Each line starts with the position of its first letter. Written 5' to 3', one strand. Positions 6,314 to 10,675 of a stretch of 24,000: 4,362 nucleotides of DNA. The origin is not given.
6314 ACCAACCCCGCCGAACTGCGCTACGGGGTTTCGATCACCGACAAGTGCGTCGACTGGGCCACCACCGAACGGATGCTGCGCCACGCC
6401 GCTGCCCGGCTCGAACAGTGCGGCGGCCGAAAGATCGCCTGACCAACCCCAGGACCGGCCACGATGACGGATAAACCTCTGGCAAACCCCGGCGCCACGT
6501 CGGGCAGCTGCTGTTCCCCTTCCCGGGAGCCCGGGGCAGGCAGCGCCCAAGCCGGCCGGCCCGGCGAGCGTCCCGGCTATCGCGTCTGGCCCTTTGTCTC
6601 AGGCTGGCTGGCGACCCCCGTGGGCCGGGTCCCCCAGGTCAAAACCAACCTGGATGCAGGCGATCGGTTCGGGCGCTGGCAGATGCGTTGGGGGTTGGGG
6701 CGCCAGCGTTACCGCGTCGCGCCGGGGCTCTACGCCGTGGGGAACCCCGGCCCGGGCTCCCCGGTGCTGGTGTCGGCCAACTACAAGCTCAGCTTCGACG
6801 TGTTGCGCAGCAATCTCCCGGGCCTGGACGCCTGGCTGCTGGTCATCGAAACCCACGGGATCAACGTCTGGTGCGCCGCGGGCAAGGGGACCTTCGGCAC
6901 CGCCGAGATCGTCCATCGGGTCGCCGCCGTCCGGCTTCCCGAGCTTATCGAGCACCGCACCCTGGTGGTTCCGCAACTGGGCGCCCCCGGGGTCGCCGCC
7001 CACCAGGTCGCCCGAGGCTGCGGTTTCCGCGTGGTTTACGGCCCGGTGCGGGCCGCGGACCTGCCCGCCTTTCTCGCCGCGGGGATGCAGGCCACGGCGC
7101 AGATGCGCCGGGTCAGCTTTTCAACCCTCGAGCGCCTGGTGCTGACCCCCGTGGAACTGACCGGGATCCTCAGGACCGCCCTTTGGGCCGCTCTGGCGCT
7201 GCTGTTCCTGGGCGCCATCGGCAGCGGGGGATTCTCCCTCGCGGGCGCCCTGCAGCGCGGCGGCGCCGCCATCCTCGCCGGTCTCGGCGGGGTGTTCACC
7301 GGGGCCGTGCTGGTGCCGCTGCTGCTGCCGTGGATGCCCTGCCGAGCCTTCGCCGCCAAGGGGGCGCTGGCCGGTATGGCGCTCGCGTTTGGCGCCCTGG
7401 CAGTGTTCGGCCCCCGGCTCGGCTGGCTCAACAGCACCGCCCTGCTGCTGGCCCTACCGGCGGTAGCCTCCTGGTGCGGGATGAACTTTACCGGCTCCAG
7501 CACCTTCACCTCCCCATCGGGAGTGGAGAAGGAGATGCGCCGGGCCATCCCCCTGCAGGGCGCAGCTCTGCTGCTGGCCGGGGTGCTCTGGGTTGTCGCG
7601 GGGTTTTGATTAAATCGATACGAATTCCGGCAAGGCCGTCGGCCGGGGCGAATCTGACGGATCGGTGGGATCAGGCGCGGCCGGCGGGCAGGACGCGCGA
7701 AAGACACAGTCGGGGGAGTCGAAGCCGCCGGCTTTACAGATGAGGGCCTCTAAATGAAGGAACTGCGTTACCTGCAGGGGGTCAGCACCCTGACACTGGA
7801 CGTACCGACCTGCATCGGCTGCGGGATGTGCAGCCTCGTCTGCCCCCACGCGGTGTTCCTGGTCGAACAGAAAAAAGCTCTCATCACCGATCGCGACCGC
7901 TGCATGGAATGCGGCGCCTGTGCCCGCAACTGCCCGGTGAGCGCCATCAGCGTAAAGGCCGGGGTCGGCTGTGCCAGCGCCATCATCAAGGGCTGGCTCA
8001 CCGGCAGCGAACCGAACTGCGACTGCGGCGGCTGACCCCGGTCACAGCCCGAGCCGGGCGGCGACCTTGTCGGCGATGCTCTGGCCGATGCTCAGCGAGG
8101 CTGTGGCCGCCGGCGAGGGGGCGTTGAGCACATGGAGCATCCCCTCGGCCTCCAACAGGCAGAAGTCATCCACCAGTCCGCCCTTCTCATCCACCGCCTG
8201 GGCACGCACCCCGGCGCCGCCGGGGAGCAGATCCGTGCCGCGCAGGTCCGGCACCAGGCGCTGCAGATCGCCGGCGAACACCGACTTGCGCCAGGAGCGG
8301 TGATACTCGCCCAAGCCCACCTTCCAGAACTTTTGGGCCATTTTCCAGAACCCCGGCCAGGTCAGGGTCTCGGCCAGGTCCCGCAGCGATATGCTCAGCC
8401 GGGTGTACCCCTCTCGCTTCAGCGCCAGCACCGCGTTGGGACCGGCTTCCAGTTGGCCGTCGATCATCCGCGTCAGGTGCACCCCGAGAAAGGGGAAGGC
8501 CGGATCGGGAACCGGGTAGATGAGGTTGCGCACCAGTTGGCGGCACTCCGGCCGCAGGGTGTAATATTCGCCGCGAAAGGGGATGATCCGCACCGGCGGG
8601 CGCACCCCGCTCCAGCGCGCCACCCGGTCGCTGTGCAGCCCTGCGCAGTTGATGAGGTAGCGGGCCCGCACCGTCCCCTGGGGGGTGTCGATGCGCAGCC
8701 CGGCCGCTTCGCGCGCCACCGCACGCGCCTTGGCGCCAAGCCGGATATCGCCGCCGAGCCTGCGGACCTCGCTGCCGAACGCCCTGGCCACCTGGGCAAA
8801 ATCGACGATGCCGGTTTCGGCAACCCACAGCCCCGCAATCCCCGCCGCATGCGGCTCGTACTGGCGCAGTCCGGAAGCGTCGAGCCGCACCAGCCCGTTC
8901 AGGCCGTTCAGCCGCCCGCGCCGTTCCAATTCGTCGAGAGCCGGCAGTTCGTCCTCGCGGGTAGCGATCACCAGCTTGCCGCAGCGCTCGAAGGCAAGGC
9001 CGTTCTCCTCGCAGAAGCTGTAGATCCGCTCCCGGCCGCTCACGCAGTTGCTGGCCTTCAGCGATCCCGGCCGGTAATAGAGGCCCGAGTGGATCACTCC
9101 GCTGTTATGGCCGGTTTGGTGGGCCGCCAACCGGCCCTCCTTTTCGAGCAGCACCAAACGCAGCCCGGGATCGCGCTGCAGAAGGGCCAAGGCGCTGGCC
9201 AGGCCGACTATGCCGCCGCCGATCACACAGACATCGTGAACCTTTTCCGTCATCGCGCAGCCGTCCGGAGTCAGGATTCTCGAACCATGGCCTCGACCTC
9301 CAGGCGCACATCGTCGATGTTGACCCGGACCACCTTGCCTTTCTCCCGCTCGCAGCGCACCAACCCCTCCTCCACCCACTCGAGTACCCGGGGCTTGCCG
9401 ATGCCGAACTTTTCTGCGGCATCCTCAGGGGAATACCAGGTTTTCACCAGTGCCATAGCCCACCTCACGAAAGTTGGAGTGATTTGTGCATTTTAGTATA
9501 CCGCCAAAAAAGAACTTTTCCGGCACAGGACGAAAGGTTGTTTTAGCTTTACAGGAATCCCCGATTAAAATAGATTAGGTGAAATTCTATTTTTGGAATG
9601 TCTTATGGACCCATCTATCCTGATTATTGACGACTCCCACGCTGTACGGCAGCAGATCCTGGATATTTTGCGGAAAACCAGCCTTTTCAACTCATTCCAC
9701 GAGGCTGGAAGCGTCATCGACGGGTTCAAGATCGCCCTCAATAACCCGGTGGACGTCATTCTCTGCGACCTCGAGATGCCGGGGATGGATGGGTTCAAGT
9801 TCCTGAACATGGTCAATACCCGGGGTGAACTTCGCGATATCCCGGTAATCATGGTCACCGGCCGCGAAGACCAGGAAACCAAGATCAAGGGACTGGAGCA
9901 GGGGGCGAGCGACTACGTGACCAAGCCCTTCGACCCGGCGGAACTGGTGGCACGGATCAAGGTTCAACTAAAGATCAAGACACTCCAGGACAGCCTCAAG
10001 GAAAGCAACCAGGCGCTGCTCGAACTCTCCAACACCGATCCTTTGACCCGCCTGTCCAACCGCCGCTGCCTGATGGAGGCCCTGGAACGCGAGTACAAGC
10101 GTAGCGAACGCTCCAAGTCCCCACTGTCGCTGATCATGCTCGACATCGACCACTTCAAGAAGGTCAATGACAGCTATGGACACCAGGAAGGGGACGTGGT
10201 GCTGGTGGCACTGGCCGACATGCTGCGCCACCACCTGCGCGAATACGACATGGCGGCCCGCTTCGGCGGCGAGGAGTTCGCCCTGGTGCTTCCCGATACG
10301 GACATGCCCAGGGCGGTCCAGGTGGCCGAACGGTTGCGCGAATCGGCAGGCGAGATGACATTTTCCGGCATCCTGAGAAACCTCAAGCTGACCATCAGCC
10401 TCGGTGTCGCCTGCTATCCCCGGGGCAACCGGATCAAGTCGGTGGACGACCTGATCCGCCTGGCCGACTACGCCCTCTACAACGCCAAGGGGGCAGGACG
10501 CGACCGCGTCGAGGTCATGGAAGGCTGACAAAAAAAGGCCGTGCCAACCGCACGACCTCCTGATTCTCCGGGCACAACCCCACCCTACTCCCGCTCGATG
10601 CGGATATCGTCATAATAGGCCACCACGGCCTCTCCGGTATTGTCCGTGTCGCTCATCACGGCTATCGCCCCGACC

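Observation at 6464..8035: hgcA-hgcB mercury-methylation gene pair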

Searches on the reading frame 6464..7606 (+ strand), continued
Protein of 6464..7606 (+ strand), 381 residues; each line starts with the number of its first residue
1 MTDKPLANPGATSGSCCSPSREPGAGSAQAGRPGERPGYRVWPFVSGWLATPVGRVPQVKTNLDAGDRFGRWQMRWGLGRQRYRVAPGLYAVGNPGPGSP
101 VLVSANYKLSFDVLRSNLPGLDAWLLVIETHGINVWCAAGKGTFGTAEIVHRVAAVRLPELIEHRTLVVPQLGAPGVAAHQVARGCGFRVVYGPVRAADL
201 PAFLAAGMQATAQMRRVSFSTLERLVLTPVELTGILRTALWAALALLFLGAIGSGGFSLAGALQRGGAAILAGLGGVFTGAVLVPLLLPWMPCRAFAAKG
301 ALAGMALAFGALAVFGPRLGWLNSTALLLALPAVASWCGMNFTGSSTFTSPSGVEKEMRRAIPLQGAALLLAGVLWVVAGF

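Call 44: fold_search(model_id=the predicted structure, library=pdb)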
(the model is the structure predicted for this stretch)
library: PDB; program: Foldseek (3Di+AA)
matches with E <= 10: 209; with E <= 0.001: 6
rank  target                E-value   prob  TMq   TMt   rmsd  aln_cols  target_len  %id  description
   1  9a0b_A                8.1e-23  1.00  0.49  0.54   7.7       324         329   54  Structure determination of the HgcAB complex using metagenome sequence data, coevolution analysis, and ab initio struc (released 2020-06-12)
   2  2ycl_A                2.4e-06  1.00  0.28  0.24   3.3       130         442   26  complete structure of the corrinoid,iron-sulfur protein including the N-terminal domain with a 4Fe-4S cluster (released 2011-06-08)
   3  4c1n_G                5.7e-06  1.00  0.28  0.25   3.0       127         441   26  Corrinoid protein reactivation complex with activator (released 2014-08-13)
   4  2h9a_A                1.1e-05  1.00  0.27  0.27   3.4       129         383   26  Corrinoid Iron-Sulfur Protein (released 2006-09-26)
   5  4djd_C                8.9e-05  1.00  0.28  0.24   3.3       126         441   25  Crystal structure of folate-free corrinoid iron-sulfur protein (CFeSP) in complex with its methyltransferase (MeTr) (released 2012-03-14)
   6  9fzy_F                1.1e-04  1.00  0.30  0.26   5.1       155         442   21  Structure of carbon monoxide dehydrogenase/acetyl-CoA synthase (CODH/ACS) in complex with corrinoid iron-sulfur protei (released 2025-02-05)
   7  1qv9_A                1.1e-01  0.23  0.19  0.23  17.1       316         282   13  Coenzyme F420-dependent methylenetetrahydromethanopterin dehydrogenase (Mtd) from Methanopyrus kandleri: A methanogeni (released 2003-11-11)
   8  1r0d_B                2.5e-01  0.25  0.15  0.25  17.1       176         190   10  HIP1R THATCH DOMAIN CORE (released 2004-07-06)
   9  9cpn_C                2.6e-01  0.13  0.14  0.11  19.4       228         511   11  Structural basis of BAK sequestration by MCL-1 and consequences for apoptosis initiation (released 2025-06-04)
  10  2vjr_B                3.6e-01  0.38  0.20  0.35  10.6       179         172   12  The structure of phycocyanin from Gloeobacter violaceus (released 2008-03-25)
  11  9cpn_D                4.4e-01  0.14  0.15  0.12  18.7       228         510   11  Structural basis of BAK sequestration by MCL-1 and consequences for apoptosis initiation (released 2025-06-04)
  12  6b21                  4.4e-01  0.13  0.14  0.15  20.2       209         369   14  Crystal structure of AmtB from E. coli bound to TopFluor cardiolipin (released 2018-03-07)
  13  2npe                  5.4e-01  0.15  0.16  0.17  20.4       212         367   15  An unusual twin-His arrangement in the pore of ammonia channels is essential for substrate conductance (released 2006-11-14)
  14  1f99_B                5.7e-01  0.41  0.23  0.39  10.7       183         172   10  CRYSTAL STRUCTURE OF R-PHYCOCYANIN FROM POLYSIPHONIA AT 2.4 A RESOLUTION (released 2001-07-09)
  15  6c3i_B                6.7e-01  0.07  0.10  0.10  17.8       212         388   17  Crystal structure of the Deinococcus radiodurans Nramp/MntH divalent transition metal transporter G45R mutant in an in (released 2019-02-13)
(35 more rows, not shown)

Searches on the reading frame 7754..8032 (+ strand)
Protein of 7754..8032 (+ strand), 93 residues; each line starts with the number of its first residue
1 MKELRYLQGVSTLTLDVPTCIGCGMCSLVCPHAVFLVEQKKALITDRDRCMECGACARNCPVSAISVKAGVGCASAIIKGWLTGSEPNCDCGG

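Call 3: search_protein_families(library=ncbifam, proteins=[window:7754-8032:+], max_evalue=0.01)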
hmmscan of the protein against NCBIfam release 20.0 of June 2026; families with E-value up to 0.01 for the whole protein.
window:7754-8032:+ (93 aa): 91 families (the best 25 are shown)
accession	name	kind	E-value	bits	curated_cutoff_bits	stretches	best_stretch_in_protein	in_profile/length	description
NF040864.1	HgcB_ferredoxin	equivalog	1.1e-38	130.9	99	1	5-92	1-88/93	mercury methylation ferredoxin HgcB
NF058577.1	FdxA_fam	equivalog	8e-16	58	65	3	19-64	8-52/52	4Fe-4S ferredoxin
NF043039.1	HgcAB_like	equivalog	5.3e-14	52.6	285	1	11-66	293-350/350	HgcAB-like fusion protein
NF038196.1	ferrodoxin_EFR1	subfamily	2.9e-11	43.9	75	1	18-68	184-232/242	EFR1 family ferrodoxin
NF040684.1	PorD_Arch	equivalog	2.4e-10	40.4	120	1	15-67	29-81/85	pyruvate synthase subunit PorD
TIGR02179.1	PorD_KorD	subfamily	3.7e-10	39.8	60.05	1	18-67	25-74/78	2-oxoacid:acceptor oxidoreductase, delta subunit, pyruvate/2-ketoisovalerate family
NF045874.1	Vhu_polyferre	exception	2.9e-09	36.1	600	1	15-75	193-253/381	F420-non-reducing hydrogenase associated-polyferredoxin VhuB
NF007203.0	PRK09624.1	equivalog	1.1e-08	35.2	171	1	18-67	51-100/105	pyuvate ferredoxin oxidoreductase subunit delta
NF006221.0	PRK08348.1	subfamily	1.6e-08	34.3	124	1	12-68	38-95/136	NADH-plastoquinone oxidoreductase subunit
NF040770.1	hetero_SS_HdrA2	exception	1.7e-08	33.1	1100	1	14-68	573-626/777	CoB-CoM heterodisulfide reductase HdrA2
NF045490.1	FdxA_Protbact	equivalog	1.9e-08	34.5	135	1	29-69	20-59/104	ferredoxin FdxA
NF042909.1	FMH_DH_FwdF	exception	2.7e-08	33.3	375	1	12-68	251-314/336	tungsten-dependent formylmethanofuran dehydrogenase subunit FwdF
NF007382.0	PRK09898.1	equivalog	5.2e-08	32.7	213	1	5-67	141-200/208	ferredoxin-like protein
TIGR02494.1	PFLE_PFLC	subfamily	5.9e-08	32.3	174.35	1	13-78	43-110/293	glycyl-radical enzyme activating protein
NF007202.0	PRK09623.1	equivalog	8.5e-08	32.5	166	1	17-67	50-100/105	3-methyl-2-oxobutanoate dehydrogenase subunit delta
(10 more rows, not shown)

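Call 4: search_protein_families(library=pfam, proteins=[window:7754-8032:+], max_evalue=0.01)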
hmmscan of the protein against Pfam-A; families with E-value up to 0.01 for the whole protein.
window:7754-8032:+ (93 aa): 14 families
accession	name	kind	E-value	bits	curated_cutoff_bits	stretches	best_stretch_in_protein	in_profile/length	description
PF12838.12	Fer4_7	-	3.1e-13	50.4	27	3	19-64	1-52/52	4Fe-4S dicluster domain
PF00037.32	Fer4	-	7.2e-13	48.2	21.1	2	45-66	3-24/24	4Fe-4S binding domain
PF12797.12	Fer4_2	-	1.4e-10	40.9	24.5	2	44-62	4-22/22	4Fe-4S binding domain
PF13237.11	Fer4_10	-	3.6e-10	40.1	25.5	2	15-61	4-53/53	4Fe-4S dicluster domain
PF14697.11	Fer4_21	-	4.9e-09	36.6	35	1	17-66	5-58/59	4Fe-4S dicluster domain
PF12837.12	Fer4_6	-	8.7e-09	35.4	25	2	19-35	8-24/24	4Fe-4S binding domain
PF13187.11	Fer4_9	-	1.7e-08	34.8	27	1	20-65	2-52/52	4Fe-4S dicluster domain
PF13484.11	Fer4_16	-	5.8e-08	33.8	30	1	49-68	1-20/66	4Fe-4S double cluster binding domain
PF13534.11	Fer4_17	-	1e-06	29.6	22.2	0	18-33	44-59/61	4Fe-4S dicluster domain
PF12800.12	Fer4_4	-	1.1e-06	28.9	24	1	48-62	2-16/17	4Fe-4S binding domain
PF13183.11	Fer4_8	-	9.1e-06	26.6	27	1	48-64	3-19/68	4Fe-4S dicluster domain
PF25160.1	LdpA_Fe-S-bd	-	3.7e-05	23.9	27.6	0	47-67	25-45/49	LdpA Fe-S cluster-binding domain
PF13459.11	Fer4_15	-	0.00037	21.6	22.4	0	15-41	3-29/66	4Fe-4S single cluster domain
PF12798.12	Fer4_3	-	0.0019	19.4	27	0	50-64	1-15/15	4Fe-4S binding domain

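Call 53: find_homologous_proteins(query=window:7754-8032:+, max_evalue=1e-10)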
Query window:7754-8032:+ (93 aa): 3091 proteins with E <= 1e-10 among 3095 candidates; the best 120 are listed.
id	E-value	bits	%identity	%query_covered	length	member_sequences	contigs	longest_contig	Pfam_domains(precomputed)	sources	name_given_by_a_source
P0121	1.3e-56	207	100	100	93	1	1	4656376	PF14697.12,PF12797.13,PF12837.13,PF00037.33,PF13484.12,PF12838.13,PF13534.12,PF13237.12,PF13183.12,PF12800.13,PF13187.12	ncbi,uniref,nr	ncbi:ferredoxin [Desulfuromonas versatilis]|uniref:Ferredoxin n=1 Tax=Desulfuromonas versatilis TaxI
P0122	1.5e-44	168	80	100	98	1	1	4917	PF14697.12,PF12797.13,PF12837.13,PF00037.33,PF13484.12,PF12838.13,PF25160.2,PF13237.12,PF13183.12,PF12800.13,PF13187.12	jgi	jgi:ferredoxin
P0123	2.6e-44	167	81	100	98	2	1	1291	PF14697.12,PF12797.13,PF12837.13,PF00037.33,PF13484.12,PF12838.13,PF13534.12,PF25160.2,PF13237.12,PF13183.12,PF13187.12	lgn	-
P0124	1.2e-43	165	78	98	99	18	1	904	PF14697.12,PF12797.13,PF12837.13,PF00037.33,PF13484.12,PF12838.13,PF25160.2,PF13237.12,PF12800.13,PF13370.12,PF13187.12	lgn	-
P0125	5.1e-43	163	74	100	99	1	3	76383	PF14697.12,PF12797.13,PF12837.13,PF00037.33,PF13484.12,PF12838.13,PF13237.12,PF12800.13,PF13187.12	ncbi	-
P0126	7.8e-43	163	76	100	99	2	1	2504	PF14697.12,PF12837.13,PF13484.12,PF12838.13,PF13534.12,PF13459.12,PF12800.13,PF12797.13,PF00037.33,PF25160.2,PF13237.12,PF13183.12,PF13370.12,PF13187.12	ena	-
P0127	1.4e-42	162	77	100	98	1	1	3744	PF14697.12,PF12837.13,PF13484.12,PF12838.13,PF12800.13,PF12797.13,PF00037.33,PF25160.2,PF13237.12,PF13183.12,PF13370.12,PF13187.12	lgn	-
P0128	2.1e-42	161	77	100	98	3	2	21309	PF14697.12,PF12837.13,PF13484.12,PF12838.13,PF13534.12,PF12800.13,PF12797.13,PF00037.33,PF25160.2,PF13237.12,PF13183.12,PF13187.12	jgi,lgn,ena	-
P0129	2.5e-42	161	75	100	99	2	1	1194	PF14697.12,PF12837.13,PF13484.12,PF12838.13,PF13534.12,PF12800.13,PF12797.13,PF00037.33,PF25160.2,PF13237.12,PF13183.12,PF13187.12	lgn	-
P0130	3.6e-42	160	74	100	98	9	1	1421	PF14697.12,PF17179.10,PF12837.13,PF13484.12,PF12838.13,PF13459.12,PF12800.13,PF12797.13,PF00037.33,PF25160.2,PF13237.12,PF13183.12,PF13370.12,PF13187.12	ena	-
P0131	5.7e-42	160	78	98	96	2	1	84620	PF14697.12,PF12837.13,PF13484.12,PF12838.13,PF13459.12,PF12800.13,PF12797.13,PF00037.33,PF25160.2,PF13237.12,PF13183.12,PF13187.12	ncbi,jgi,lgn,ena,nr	ncbi:MAG: ferredoxin [Desulfuromonas sp.]|nr:MAG: ferredoxin [Desulfuromonas sp.]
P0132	7.6e-42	159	75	100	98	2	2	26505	PF14697.12,PF12837.13,PF13484.12,PF12838.13,PF13459.12,PF12800.13,PF12797.13,PF00037.33,PF25160.2,PF13237.12,PF13183.12,PF13370.12,PF13187.12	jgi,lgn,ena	jgi:ferredoxin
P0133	1.2e-41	159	74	100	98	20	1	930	PF14697.12,PF12797.13,PF12837.13,PF00037.33,PF13484.12,PF12838.13,PF13534.12,PF13237.12,PF13183.12,PF12800.13,PF13187.12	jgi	-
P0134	1.3e-41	159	75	100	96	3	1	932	PF14697.12,PF12797.13,PF12837.13,PF00037.33,PF13484.12,PF12838.13,PF13237.12,PF13183.12,PF12800.13,PF13187.12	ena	-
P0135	1.4e-41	159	77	100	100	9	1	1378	PF14697.12,PF12837.13,PF13484.12,PF12838.13,PF13534.12,PF13459.12,PF12800.13,PF12797.13,PF00037.33,PF25160.2,PF13237.12,PF13183.12,PF13187.12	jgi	jgi:ferredoxin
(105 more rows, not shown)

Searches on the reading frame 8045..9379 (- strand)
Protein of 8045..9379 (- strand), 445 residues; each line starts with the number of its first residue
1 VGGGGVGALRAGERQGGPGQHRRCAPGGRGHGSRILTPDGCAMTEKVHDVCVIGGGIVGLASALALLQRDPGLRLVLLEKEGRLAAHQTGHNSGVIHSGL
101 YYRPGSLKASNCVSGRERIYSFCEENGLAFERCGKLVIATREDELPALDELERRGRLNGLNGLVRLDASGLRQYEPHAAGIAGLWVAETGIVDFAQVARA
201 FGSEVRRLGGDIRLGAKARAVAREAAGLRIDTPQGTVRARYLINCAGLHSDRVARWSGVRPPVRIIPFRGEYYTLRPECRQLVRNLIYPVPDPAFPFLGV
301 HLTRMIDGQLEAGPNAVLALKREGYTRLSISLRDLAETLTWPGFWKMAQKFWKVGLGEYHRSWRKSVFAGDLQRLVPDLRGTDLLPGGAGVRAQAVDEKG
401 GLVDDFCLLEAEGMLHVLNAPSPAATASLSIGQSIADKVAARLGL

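Call 3: search_protein_families(library=ncbifam, proteins=[window:8045-9379:-], max_evalue=0.01)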
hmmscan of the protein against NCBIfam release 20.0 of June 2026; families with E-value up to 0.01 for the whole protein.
window:8045-9379:- (445 aa): 33 families (the best 25 are shown)
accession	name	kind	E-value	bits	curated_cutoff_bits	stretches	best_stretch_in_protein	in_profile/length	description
NF008726.1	PRK11728.1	equivalog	8e-163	541.8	299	1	49-436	2-388/389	L-2-hydroxyglutarate oxidase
NF033460.1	glycerol3P_ox_II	equivalog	5.4e-33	114.6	460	1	48-323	2-278/361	type 2 glycerol-3-phosphate oxidase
TIGR02352.1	thiamin_ThiO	equivalog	2.2e-16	59.9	250.8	1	50-287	1-241/351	glycine oxidase ThiO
NF002480.1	PRK01747.1-1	equivalog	5.5e-12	44.9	540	1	38-255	239-457/645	bifunctional tRNA (5-methylaminomethyl-2-thiouridine)(34)-methyltransferase MnmC2/FAD-dependent 5-carboxymethylaminomethyl-2-thiouridine(34)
TIGR03197.1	MnmC_Cterm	equivalog_domain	1.1e-10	41.1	174.2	1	49-255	1-208/400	FAD-dependent 5-carboxymethylaminomethyl-2-thiouridine(34) oxidoreductase MnmC1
TIGR03364.1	HpnW_proposed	hypoth_equivalog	9.9e-10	38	285.1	1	49-251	2-198/365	TIGR03364 family FAD-dependent oxidoreductase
NF050086.1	pipecolate_AmaA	exception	3.3e-09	35.9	600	1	44-110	22-85/425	L-pipecolate oxidase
TIGR03329.1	Phn_aa_oxid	hypoth_equivalog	8.3e-09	34.7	632.8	1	45-243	22-230/460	putative aminophosphonate oxidoreductase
TIGR03377.1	glycerol3P_GlpA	equivalog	2.2e-08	33.1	552.8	1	49-283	1-235/530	anaerobic glycerol-3-phosphate dehydrogenase subunit GlpA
NF008313.0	PRK11101.1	equivalog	1.5e-07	30.4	425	1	45-278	6-239/548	anaerobic glycerol-3-phosphate dehydrogenase subunit A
NF008425.0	PRK11259.1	equivalog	2.1e-06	27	257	1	47-253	4-208/377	N-methyl-L-tryptophan oxidase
NF009074.0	PRK12409.1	equivalog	1.7e-05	24.2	494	0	112-272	111-278/410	D-amino acid dehydrogenase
NF009906.0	PRK13369.1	equivalog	1.8e-05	23.5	352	1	44-102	3-58/502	glycerol-3-phosphate dehydrogenase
NF008899.0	PRK12266.1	equivalog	2e-05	23.3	360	1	44-102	3-58/508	glycerol-3-phosphate dehydrogenase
TIGR01373.1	soxB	subfamily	2.1e-05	23.5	529.45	1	46-264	29-254/407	sarcosine oxidase subunit beta family protein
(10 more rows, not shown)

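Call 4: search_protein_families(library=pfam, proteins=[window:8045-9379:-], max_evalue=0.01)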
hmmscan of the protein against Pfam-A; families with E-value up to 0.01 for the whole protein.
window:8045-9379:- (445 aa): 4 families
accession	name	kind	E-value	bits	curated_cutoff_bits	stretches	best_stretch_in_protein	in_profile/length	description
PF01266.30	DAO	-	2.6e-53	182.2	27.9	1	49-437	1-352/353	FAD dependent oxidoreductase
PF01494.25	FAD_binding_3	-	0.00079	19.2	22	0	49-88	3-40/349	FAD binding domain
PF13450.12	NAD_binding_8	-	0.0013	19.4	21.9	1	52-86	1-33/68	NAD(P)-binding Rossmann-like domain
PF07992.20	Pyr_redox_2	-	0.003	17.5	26.1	0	48-99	1-50/291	Pyridine nucleotide-disulphide oxidoreductase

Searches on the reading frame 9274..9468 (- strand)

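Call 20: search_protein_families(library=ncbifam, proteins=[window:9274-9468:-], max_evalue=0.00001)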
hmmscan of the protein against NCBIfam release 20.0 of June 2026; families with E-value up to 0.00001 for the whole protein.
window:9274-9468:- (65 aa): 0 families

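Call 55: search_protein_families(library=pfam, proteins=[window:9274-9468:-], max_evalue=0.001)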
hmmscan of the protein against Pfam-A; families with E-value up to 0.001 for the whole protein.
window:9274-9468:- (65 aa): 1 family
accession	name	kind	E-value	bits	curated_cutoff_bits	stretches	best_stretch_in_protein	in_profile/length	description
PF12728.13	HTH_17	-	1.1e-06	29.2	27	1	11-54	1-43/51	Helix-turn-helix domain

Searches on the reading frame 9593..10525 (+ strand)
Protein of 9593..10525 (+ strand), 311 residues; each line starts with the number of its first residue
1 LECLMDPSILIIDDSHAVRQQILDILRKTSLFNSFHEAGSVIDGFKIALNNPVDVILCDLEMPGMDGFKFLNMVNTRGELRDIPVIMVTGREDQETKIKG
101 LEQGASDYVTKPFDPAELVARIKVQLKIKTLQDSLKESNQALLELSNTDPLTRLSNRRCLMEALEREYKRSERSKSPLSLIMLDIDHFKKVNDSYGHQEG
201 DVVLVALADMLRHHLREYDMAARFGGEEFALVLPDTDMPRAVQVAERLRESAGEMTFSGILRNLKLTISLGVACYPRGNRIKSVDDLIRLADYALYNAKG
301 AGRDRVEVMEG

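Call 20: search_protein_families(library=ncbifam, proteins=[window:9593-10525:+], max_evalue=0.00001)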
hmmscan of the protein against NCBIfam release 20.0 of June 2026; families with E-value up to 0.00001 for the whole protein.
window:9593-10525:+ (311 aa): 104 families (the best 25 are shown)
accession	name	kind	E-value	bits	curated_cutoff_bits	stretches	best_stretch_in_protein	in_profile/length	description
NF007135.0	PRK09581.1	equivalog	1.3e-79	268.2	474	2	106-307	252-453/457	PleD family two-component system response regulator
NF047654.1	DiguCycDgcRLepto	equivalog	6.7e-63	212.3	500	1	8-306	4-293/295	diguanylate cyclase DgcR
NF038266.1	diguan_SiaD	equivalog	6e-58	196.2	290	1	131-306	79-252/252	biofilm regulation diguanylate cyclase SiaD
TIGR00254.1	GGDEF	domain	1.3e-52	177.9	37.4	1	145-309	4-167/168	diguanylate cyclase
NF007380.0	PRK09894.1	equivalog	6.5e-49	166.9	256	1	126-309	108-287/296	diguanylate cyclase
NF041606.1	dguan_cyc_DgcA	equivalog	4.3e-45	154.1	370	1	138-309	170-339/340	diguanylate cyclase DgcA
NF007423.1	PRK09966.1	equivalog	3.6e-41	141.3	325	1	127-299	220-390/390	diguanylate cyclase DgcN/YfiN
NF011955.1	PRK15426.1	equivalog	1.4e-35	122.5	408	1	146-307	398-559/564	cellulose biosynthesis regulator diguanylate cyclase DgcQ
NF050064.1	BlResRespRegCbrR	equivalog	2.6e-35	122.1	600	1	49-308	165-413/415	bile resistance response regulator CbrR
NF051473.1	DigCycDgcsShew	equivalog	8.9e-35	120.5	400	1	147-307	136-289/291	diguanylate cyclase DgcS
NF007298.0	PRK09776.1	equivalog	2.3e-34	118.5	1135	1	147-310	685-846/1111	diguanylate cyclase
NF045675.1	PhdiestaseDibA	equivalog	1.5e-33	116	980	1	134-304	191-359/623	phosphodiesterase DibA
NF007599.0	PRK10245.1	equivalog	1e-32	113.1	402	1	135-308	199-369/371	diguanylate cyclase AdrA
NF047872.1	GGDEF_GdpS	equivalog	7.4e-28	97.7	400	1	147-306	188-347/355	GGDEF domain-containing protein GdpS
NF007474.0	PRK10060.1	equivalog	1.9e-26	92.5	782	1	138-308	229-394/663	cyclic di-GMP phosphodiesterase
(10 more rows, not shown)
